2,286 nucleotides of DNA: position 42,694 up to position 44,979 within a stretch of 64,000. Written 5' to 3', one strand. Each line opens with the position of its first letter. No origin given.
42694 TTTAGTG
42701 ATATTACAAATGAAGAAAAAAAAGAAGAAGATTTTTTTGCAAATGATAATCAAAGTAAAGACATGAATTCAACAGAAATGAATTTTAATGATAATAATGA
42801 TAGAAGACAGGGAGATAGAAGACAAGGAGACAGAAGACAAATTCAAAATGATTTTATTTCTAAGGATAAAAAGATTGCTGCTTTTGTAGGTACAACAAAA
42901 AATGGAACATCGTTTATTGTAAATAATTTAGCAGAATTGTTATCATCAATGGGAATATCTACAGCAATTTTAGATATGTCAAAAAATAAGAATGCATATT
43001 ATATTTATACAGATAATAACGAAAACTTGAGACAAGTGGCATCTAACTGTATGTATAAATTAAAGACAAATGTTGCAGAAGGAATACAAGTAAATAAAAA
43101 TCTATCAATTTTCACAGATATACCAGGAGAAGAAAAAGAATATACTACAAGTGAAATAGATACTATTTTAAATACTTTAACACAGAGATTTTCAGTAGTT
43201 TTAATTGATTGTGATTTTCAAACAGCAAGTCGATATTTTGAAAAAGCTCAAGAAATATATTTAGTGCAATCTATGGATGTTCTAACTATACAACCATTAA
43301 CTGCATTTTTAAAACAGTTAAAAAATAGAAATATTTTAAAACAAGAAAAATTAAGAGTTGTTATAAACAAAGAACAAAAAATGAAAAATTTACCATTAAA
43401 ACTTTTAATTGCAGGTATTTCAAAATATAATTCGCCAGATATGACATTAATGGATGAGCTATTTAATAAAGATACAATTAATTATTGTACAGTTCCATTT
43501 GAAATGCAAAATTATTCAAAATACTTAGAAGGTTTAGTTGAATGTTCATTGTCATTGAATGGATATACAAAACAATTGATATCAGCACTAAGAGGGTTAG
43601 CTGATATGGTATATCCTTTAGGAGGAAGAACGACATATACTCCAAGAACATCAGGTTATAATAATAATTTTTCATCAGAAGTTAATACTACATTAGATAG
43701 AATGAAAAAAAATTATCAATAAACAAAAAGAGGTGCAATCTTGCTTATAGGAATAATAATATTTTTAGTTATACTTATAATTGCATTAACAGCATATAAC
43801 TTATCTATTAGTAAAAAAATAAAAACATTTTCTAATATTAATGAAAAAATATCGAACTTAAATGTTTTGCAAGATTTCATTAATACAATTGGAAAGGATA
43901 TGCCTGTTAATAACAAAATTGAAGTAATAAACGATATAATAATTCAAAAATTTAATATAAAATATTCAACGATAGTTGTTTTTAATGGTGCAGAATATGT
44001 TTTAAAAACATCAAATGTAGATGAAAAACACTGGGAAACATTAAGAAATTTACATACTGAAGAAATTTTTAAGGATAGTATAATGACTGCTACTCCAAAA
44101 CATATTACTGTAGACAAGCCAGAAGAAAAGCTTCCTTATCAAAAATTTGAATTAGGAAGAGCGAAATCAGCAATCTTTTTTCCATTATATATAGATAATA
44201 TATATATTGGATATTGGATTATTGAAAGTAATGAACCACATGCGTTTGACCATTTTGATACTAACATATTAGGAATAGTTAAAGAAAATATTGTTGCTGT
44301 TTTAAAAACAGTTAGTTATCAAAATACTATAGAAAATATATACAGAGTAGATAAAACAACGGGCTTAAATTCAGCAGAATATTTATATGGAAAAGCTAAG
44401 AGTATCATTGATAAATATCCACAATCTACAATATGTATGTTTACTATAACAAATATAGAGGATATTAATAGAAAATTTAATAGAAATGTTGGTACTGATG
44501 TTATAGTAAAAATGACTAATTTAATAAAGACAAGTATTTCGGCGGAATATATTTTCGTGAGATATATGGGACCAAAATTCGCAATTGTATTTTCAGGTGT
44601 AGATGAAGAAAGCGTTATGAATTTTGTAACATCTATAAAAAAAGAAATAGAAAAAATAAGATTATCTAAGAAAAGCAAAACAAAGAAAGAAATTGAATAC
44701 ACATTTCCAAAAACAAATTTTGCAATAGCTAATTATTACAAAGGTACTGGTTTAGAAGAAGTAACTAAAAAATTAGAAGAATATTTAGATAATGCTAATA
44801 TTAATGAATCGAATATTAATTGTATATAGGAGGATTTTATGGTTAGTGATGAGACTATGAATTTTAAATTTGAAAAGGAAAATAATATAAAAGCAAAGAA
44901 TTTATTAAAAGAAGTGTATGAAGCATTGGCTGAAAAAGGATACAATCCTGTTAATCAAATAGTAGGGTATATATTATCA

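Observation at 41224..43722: Orphan TadZ/CpaE-like protein with an inserted AT-hook pair and acidic LDLF-repeat region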

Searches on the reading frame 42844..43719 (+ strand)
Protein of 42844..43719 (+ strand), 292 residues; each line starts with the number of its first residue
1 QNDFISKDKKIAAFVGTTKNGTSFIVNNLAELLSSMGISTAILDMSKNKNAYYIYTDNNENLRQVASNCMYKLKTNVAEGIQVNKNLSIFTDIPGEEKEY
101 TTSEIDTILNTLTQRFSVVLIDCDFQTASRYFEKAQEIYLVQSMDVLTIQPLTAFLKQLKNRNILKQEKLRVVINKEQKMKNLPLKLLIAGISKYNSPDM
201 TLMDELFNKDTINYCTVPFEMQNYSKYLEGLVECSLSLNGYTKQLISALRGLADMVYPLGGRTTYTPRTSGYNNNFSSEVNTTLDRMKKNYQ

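Call 16: search_solved_structures(query=window:42844-43719:+, max_evalue=10, show_alignments=2)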
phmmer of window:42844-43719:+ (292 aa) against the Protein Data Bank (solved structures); distinct sequences matched with E-value up to 10: 1.
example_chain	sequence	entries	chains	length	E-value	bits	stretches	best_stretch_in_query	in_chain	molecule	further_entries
7zm7_M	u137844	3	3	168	0.32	13.5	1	209-239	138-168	NADH-ubiquinone oxidoreductase-like protein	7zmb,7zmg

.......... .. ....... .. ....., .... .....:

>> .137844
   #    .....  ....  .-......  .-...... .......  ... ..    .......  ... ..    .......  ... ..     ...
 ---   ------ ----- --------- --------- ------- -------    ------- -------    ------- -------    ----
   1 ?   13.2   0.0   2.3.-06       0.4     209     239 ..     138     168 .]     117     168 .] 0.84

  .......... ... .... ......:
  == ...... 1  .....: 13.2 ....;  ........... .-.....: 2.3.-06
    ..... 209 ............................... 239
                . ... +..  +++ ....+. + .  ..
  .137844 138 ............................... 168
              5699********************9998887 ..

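Call 19: search_protein_families(library=pfam, proteins=[window:42844-43719:+], max_evalue=10)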
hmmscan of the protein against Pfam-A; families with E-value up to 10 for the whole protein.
window:42844-43719:+ (292 aa): 5 families
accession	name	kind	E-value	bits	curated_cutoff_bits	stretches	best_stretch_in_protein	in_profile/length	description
PF01094.35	ANF_receptor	-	0.00066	19.3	25.4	1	41-139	112-201/353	Receptor family ligand binding region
PF01656.29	CbiA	-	0.0032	17.9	25.4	1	112-179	23-85/125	CobQ/CobB/MinD/ParA nucleotide binding domain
PF01343.23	Peptidase_S49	-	0.0038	17.7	24.9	1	20-88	42-110/154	Peptidase family S49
PF09140.17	MipZ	-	0.042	13.6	20.7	1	21-124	13-108/262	ATPase MipZ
PF03358.20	FMN_red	-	0.05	13.6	24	1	10-58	2-51/152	NADPH-dependent FMN reductase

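Call 26: predict_structure(alignment_id=A3)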
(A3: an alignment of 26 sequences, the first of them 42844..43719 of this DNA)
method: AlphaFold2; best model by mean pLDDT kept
length: 292 residues; sequences in the alignment: 26
mean_pLDDT: 79.3   pTM: 0.80
mean pLDDT of the five models: 79.3, 78.1, 77.7, 76.5, 72.8
residues with pLDDT >= 90: 110; 70-90: 110; 50-70: 44; < 50: 28
segments of 3 or more residues with pLDDT < 50: 1-6, 260-277
pLDDT, mean of each block of 10 residues (from residue 1): 55 87 91 92 93 89 94 95 95 84 95 96 93 94 69 86 84 72 72 64 78 82 76 70 84 84 38 44 53 40
secondary structure, 60 per line:
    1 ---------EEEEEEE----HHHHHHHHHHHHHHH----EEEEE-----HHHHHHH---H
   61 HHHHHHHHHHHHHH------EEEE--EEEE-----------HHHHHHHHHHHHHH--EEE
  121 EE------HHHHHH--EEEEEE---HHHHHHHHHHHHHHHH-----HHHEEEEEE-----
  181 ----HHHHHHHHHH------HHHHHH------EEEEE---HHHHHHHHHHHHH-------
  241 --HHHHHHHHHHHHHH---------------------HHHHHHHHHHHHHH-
elements in order: E10-16 H21-35 E40-44 H50-56 H60-74 E81-84 E87-90 H102-115 E118-122 H129-134 E137-142 H146-161 E170-175 H185-194 H201-206 E213-217 H221-233 H243-256 H278-291

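Call 30: fold_search(model_id=the predicted structure, library=pdb)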
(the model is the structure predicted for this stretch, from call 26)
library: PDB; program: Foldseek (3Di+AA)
matches with E <= 10: 1808; with E <= 0.001: 242
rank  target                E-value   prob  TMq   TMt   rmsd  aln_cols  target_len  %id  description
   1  3ea0_B                3.0e-09  1.00  0.58  0.69   5.5       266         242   14  Crystal Structure of ParA Family ATPase from Chlorobium tepidum TLS (released 2008-09-23)
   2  3ea0_A                7.6e-09  1.00  0.59  0.70   4.7       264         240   14  Crystal Structure of ParA Family ATPase from Chlorobium tepidum TLS (released 2008-09-23)
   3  4rz3_A                9.0e-09  1.00  0.61  0.72   4.7       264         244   13  Crystal structure of the MinD-like ATPase FlhG (released 2015-03-04)
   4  5tvk_B                1.1e-08  1.00  0.58  0.69   5.4       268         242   15  Crystal Structure of putative plasmid partition protein (BB_S35) from Borrelia burgdorferi B31 bound to AMPPNP (released 2016-11-23)
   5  4rz2_A                1.5e-08  1.00  0.58  0.65   5.5       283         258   15  Crystal structure of the MinD-like ATPase FlhG (released 2015-03-04)
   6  4v02_A                1.6e-08  1.00  0.54  0.63   6.1       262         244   11  MinC:MinD cell division protein complex, Aquifex aeolicus (released 2015-01-14)
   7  4v02_B                1.6e-08  1.00  0.52  0.61   7.8       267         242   10  MinC:MinD cell division protein complex, Aquifex aeolicus (released 2015-01-14)
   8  5tvk_A                2.9e-08  1.00  0.55  0.66   5.7       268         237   17  Crystal Structure of putative plasmid partition protein (BB_S35) from Borrelia burgdorferi B31 bound to AMPPNP (released 2016-11-23)
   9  3k9h_A                3.9e-08  1.00  0.51  0.63   7.4       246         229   18  Crystal structure of a plasmid partition protein from borrelia burgdorferi at 2.25A resolution (released 2009-11-03)
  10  4rz2_B                4.9e-08  1.00  0.58  0.65   4.5       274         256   15  Crystal structure of the MinD-like ATPase FlhG (released 2015-03-04)
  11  7npe_B                6.1e-08  1.00  0.53  0.40   7.2       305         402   12  Vibrio cholerae ParA2-ADP (released 2021-07-21)
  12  1hyq                  1.1e-07  1.00  0.56  0.69   5.0       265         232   15  MIND BACTERIAL CELL DIVISION REGULATOR FROM A. FULGIDUS (released 2001-03-14)
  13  3k9g                  1.4e-07  1.00  0.52  0.65   7.4       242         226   18  CRYSTAL STRUCTURE OF A PLASMID PARTITION PROTEIN FROM BORRELIA BURGDORFERI AT 2.25A RESOLUTION, iodide soak (released 2009-11-03)
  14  8pb9_A                1.6e-07  1.00  0.61  0.67   4.7       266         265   15  Cryo-EM structure of the c-di-GMP-bound FleQ-FleN master regulator complex from Pseudomonas aeruginosa (released 2023-12-13)
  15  8p53_A                2.3e-07  1.00  0.59  0.64   4.9       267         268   16  Cryo-EM structure of the c-di-GMP-free FleQ-FleN master regulator complex of P. aeruginosa (released 2023-12-13)
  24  5j1j_B                3.3e-07  1.00  0.62  0.71   4.6       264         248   14  Structure of FleN-AMPPNP complex (released 2017-03-29)
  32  5j1j_A                7.5e-07  1.00  0.62  0.66  10.9       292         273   14  Structure of FleN-AMPPNP complex (released 2017-03-29)
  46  7ejw_A                2.5e-06  1.00  0.63  0.67   3.9       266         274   14  Crystal structure of FleN in complex with FleQ AAA+ doamain (released 2021-12-22)
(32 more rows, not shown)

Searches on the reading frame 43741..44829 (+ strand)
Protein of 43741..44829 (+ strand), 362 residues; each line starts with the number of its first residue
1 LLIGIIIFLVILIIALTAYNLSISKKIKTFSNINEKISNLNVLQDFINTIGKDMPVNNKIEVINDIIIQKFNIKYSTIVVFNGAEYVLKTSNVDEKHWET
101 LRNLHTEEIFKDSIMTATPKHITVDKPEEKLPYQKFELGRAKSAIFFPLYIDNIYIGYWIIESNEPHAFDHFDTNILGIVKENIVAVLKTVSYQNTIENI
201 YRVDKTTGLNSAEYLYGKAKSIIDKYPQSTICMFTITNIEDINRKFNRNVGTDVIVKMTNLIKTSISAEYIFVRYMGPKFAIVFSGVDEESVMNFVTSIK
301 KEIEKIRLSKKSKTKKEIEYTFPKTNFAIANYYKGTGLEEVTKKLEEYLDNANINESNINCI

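Call 3: search_protein_families(library=pfam, proteins=[window:43741-44829:+], max_evalue=1)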
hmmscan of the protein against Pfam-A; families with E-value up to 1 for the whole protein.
window:43741-44829:+ (362 aa): 4 families
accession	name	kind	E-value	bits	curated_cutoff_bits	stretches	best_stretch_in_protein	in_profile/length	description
PF00990.26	GGDEF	-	1e-08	35.6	23.8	1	203-352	3-154/161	Diguanylate cyclase, GGDEF domain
PF19417.4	RnlA_toxin_N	-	0.0016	19.1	24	1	290-337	13-60/82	RNase LS, bacterial toxin N-terminal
PF12646.12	DUF3783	-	0.095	13.1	27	1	282-306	3-27/56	Domain of unknown function (DUF3783)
PF22632.2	BphC_D1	-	0.19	12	27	1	157-182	2-27/51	Dihydroxybiphenyl dioxygenase BphC D1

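Call 4: search_protein_families(library=ncbifam, proteins=[window:43741-44829:+], max_evalue=1)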
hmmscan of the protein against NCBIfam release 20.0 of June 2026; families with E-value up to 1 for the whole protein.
window:43741-44829:+ (362 aa): 15 families
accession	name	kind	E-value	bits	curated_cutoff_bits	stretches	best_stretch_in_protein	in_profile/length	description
TIGR00254.1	GGDEF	domain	3.2e-09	36.7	37.4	1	204-317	8-125/168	diguanylate cyclase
NF007599.0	PRK10245.1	equivalog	4.3e-08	32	402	1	227-322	240-335/371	diguanylate cyclase AdrA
NF007135.0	PRK09581.1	equivalog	6.7e-08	31.8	474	1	203-343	294-435/457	PleD family two-component system response regulator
NF047654.1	DiguCycDgcRLepto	equivalog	3.2e-07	29.6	500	1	188-320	120-256/295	diguanylate cyclase DgcR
NF008467.0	PRK11359.1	equivalog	5.6e-07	27.9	857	1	169-303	344-479/800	oxygen-sensing cyclic-di-GMP phosphodiesterase DosP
NF050064.1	BlResRespRegCbrR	equivalog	6.6e-07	28.6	600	1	186-355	239-406/415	bile resistance response regulator CbrR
NF038266.1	diguan_SiaD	equivalog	4.3e-06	26.3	290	1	198-316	91-212/252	biofilm regulation diguanylate cyclase SiaD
NF045673.1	c-di-GMPRcptLapD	equivalog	5e-05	21.8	1020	1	204-358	239-393/647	cyclic di-GMP receptor LapD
NF052458.1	PhdiestGepA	equivalog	0.0001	20.6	1200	1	162-301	388-524/840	phosphodiesterase GepA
NF007423.1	PRK09966.1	equivalog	0.00014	20.9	325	1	203-312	241-356/390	diguanylate cyclase DgcN/YfiN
NF047872.1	GGDEF_GdpS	equivalog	0.00015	21.1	400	1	230-308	220-298/355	GGDEF domain-containing protein GdpS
NF041606.1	dguan_cyc_DgcA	equivalog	0.00018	20.6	370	1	142-312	121-293/340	diguanylate cyclase DgcA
NF011955.1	PRK15426.1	equivalog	0.00088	17.5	408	1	200-306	397-507/564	cellulose biosynthesis regulator diguanylate cyclase DgcQ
NF053781.1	cdiGMPphdstlr2612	equivalog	0.021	12.4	1600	1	192-290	831-934/1268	Tlr1612 family c-di-GMP phosphodiesterase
NF007380.0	PRK09894.1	equivalog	0.089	12.1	256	1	194-312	121-242/296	diguanylate cyclase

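Call 75: search_protein_families(library=padloc, proteins=[window:43741-44826:+], max_evalue=0.01)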
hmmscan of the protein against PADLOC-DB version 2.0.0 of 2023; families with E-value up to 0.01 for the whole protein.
window:43741-44826:+ (362 aa): 0 families

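Call 76: search_protein_families(library=phrogs, proteins=[window:43741-44826:+], max_evalue=0.01)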
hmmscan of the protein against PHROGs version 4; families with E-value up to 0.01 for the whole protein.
window:43741-44826:+ (362 aa): 3 families
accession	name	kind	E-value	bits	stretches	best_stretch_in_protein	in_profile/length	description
phrog_5594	-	unknown function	1.1e-07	32.2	1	164-314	339-471/528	-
phrog_14602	-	unknown function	1.7e-06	28.3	1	228-325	209-306/336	-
phrog_26035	-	unknown function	1.5e-05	25.2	1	229-299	324-395/446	-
